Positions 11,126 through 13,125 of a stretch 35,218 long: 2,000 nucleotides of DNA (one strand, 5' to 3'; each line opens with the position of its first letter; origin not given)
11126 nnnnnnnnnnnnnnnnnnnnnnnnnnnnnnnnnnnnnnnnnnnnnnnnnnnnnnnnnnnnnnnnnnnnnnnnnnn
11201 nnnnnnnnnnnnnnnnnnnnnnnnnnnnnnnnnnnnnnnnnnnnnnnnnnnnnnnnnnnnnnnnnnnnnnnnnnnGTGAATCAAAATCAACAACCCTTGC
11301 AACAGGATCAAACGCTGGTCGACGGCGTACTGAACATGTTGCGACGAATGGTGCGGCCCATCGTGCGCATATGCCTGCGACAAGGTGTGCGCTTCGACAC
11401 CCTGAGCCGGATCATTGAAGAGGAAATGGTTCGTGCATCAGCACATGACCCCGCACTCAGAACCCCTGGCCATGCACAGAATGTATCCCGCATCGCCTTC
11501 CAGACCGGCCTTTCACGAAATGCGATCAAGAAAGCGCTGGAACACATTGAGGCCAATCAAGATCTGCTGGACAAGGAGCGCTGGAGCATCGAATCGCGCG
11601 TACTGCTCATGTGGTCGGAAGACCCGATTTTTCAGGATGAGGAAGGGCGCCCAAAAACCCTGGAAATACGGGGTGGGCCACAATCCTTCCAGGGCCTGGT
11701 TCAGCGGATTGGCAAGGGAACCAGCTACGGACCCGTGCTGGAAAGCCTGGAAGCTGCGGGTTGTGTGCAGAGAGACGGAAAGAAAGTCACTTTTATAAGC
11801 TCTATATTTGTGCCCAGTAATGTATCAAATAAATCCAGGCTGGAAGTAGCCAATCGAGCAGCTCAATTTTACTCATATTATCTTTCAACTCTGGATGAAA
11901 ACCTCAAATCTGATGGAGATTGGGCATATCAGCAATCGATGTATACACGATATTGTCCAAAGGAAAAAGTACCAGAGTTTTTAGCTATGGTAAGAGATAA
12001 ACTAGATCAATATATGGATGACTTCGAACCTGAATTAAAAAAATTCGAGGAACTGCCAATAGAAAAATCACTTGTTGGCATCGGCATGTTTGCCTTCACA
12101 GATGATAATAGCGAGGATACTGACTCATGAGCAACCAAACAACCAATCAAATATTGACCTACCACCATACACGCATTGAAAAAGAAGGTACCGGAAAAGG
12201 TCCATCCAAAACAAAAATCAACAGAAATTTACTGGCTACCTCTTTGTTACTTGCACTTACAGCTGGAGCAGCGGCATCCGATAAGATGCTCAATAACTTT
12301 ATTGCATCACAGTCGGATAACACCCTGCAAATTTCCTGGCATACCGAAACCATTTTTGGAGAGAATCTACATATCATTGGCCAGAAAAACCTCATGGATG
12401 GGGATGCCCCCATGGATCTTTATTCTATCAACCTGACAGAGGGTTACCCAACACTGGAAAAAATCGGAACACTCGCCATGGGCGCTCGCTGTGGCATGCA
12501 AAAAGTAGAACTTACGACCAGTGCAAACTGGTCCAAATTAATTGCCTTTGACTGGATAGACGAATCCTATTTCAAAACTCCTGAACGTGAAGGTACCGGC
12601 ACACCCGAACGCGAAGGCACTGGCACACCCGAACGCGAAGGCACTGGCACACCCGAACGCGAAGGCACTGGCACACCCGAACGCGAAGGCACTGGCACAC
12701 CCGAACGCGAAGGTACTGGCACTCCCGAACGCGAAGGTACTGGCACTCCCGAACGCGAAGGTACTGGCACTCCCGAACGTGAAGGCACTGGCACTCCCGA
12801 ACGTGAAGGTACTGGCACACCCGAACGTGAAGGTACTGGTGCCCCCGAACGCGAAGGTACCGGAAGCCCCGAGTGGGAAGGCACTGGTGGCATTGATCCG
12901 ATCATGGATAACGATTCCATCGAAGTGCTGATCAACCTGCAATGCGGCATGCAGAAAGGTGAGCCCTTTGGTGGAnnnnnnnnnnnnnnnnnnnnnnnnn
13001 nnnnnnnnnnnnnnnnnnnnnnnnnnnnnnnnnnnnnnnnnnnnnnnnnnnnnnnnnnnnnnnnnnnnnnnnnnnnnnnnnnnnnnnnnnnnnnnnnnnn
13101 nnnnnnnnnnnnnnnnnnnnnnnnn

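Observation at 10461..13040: Translationally coupled three-gene operon: stand-alone EAL protein, putative HTH protein and secreted octapeptide-repeat protein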

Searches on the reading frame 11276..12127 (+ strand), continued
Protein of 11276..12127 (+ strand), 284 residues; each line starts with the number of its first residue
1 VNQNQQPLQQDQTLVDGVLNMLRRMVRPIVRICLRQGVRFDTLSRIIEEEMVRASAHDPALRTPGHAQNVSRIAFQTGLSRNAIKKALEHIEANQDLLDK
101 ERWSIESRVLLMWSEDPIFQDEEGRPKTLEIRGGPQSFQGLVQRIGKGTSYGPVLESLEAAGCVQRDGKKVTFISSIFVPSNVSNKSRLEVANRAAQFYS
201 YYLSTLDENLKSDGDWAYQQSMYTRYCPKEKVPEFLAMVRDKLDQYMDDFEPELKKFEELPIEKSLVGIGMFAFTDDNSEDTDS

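Call 90: fold_search(model_id=the predicted structure, library=pdb)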
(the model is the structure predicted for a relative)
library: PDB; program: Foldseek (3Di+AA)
matches with E <= 10: 699; with E <= 0.001: 1
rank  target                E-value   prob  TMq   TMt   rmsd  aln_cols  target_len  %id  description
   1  4hri_A                5.3e-04  0.99  0.28  0.29  12.7       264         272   13  Crystal structure of HetR in complex with a 21-bp palindromic DNA at the upstream of the hetP promoter from Anabaena (released 2013-04-17)
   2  4izz_A                1.4e-03  0.99  0.31  0.30  11.6       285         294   13  Crystal Structure of Fischerella Transcription Factor HetR complexed with 21mer DNA target (released 2013-03-27)
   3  4hri_B                4.1e-03  0.95  0.29  0.29  12.5       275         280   13  Crystal structure of HetR in complex with a 21-bp palindromic DNA at the upstream of the hetP promoter from Anabaena (released 2013-04-17)
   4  3qod_A                4.9e-03  0.84  0.25  0.24  13.2       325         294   12  Crystal Structure of Heterocyst Differentiation Protein, HetR from Fischerella mv11 (released 2011-04-20)
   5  3w6j_E                7.8e-02  0.30  0.16  0.25  14.6       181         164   11  Crystal structure of ScpAB core complex (released 2013-04-24)
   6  2v9v                  8.9e-02  0.51  0.16  0.30  12.2       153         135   16  Crystal Structure of Moorella thermoacetica SelB(377-511) (released 2007-09-11)
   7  4aih_B                1.1e-01  0.51  0.17  0.33  15.4       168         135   12  Crystal structure of RovA from Yersinia in its free form (released 2012-09-12)
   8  7wvs_A                1.1e-01  0.28  0.19  0.15  16.3       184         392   15  The structure of FinI complex with SAM (released 2023-02-15)
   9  9smz_A                1.6e-01  0.33  0.17  0.30  16.4       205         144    9  Structure of Staphylococcus aureus MarR-type repressor MhqR bound to MBQ (released 2026-01-14)
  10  3m9a                  1.8e-01  0.60  0.17  0.43   8.0       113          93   11  Protein structure of type III plasmid segregation TubR (released 2010-07-07)
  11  5e44                  2.1e-01  0.33  0.19  0.22  14.4       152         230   14  Crystal structure of holo-FNR of A. fischeri (released 2015-12-16)
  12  3r0a_A                2.3e-01  0.20  0.15  0.29  10.2       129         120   16  Possible transcriptional regulator from Methanosarcina mazei Go1 (gi 21227196) (released 2011-03-23)
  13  8tjk_B                2.5e-01  0.23  0.17  0.16  10.7       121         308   14  SAM-dependent methyltransferase RedM bound to SAH (released 2023-12-13)
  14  3e6m_E                2.6e-01  0.23  0.17  0.29  15.8       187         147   10  The crystal structure of a MarR family transcriptional regulator from Silicibacter pomeroyi DSS. (released 2008-09-02)
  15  7wuy_A                2.6e-01  0.20  0.15  0.12  13.3       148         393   18  The crystal structure of FinI in complex with SAM and fischerin (released 2023-02-15)
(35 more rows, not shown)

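Call 98: find_encoding_contigs(protein=P0005, flank=4000, max_places=2)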
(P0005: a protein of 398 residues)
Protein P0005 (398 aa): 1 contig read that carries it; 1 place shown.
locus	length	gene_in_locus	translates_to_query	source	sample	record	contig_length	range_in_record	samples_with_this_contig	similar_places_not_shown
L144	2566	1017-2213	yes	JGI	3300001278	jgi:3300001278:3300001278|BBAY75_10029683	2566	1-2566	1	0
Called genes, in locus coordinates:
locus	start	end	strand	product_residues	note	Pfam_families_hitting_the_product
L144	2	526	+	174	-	?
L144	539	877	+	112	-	-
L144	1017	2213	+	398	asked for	PF20112:DUF6502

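Call 99: find_encoding_contigs(protein=P0009, flank=4000, max_places=2)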
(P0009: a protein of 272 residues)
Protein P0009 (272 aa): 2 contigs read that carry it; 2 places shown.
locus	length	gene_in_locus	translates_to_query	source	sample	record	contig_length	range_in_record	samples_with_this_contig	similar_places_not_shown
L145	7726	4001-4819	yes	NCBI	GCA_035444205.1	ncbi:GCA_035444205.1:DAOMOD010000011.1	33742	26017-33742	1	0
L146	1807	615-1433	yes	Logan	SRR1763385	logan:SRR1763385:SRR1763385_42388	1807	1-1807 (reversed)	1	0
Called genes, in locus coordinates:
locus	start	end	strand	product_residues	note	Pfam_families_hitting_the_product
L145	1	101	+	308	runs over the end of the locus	PF19300:BPD_transp_1_N (weak), PF00528:BPD_transp_1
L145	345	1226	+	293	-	PF12911:OppC_N, PF00528:BPD_transp_1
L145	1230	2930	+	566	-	PF13555:AAA_29 (faint), PF00005:ABC_tran, PF02463:SMC_N (faint), PF13191:AAA_16 (faint), PF13401:AAA_22 (faint), PF08352:oligo_HPY (weak), PF00005:ABC_tran, PF08352:oligo_HPY (weak)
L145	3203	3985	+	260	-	PF00563:EAL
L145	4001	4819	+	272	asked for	PF20112:DUF6502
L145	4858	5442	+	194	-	-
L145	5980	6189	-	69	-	PF00313:CSD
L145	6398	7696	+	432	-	PF00070:Pyr_redox (faint), PF01266:DAO (faint), PF03486:HI0933_like, PF07992:Pyr_redox_2, PF22780:HI0933_like_1st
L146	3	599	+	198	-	?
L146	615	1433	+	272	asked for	PF20112:DUF6502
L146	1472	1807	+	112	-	?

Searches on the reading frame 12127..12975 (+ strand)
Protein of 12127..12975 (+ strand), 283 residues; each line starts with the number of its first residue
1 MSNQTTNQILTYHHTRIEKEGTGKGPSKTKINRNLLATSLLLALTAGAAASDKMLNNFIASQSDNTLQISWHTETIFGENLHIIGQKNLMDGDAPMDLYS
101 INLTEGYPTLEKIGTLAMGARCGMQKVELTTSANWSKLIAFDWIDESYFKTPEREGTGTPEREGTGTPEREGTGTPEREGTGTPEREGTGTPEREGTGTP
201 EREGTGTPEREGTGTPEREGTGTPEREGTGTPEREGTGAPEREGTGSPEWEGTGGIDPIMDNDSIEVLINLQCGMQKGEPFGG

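Call 3: search_protein_families(library=pfam, proteins=[window:12127-12975:+], max_evalue=1)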
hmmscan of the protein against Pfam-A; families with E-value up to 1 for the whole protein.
window:12127-12975:+ (283 aa): 1 family
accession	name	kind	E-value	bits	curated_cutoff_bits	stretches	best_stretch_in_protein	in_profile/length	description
PF22237.3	SO2946-like_C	-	0.14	12.6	27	1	45-106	13-75/163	SO2946-like, C-terminal domain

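Call 4: search_protein_families(library=ncbifam, proteins=[window:12127-12975:+], max_evalue=1)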
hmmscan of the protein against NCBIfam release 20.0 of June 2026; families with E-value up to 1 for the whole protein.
window:12127-12975:+ (283 aa): 1 family
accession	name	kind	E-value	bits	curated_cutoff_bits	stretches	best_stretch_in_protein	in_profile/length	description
NF035936.1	agg_sub_LPXTH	equivalog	0.33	10.5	100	1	169-236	53-128/281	serine-rich aggregation substance UasX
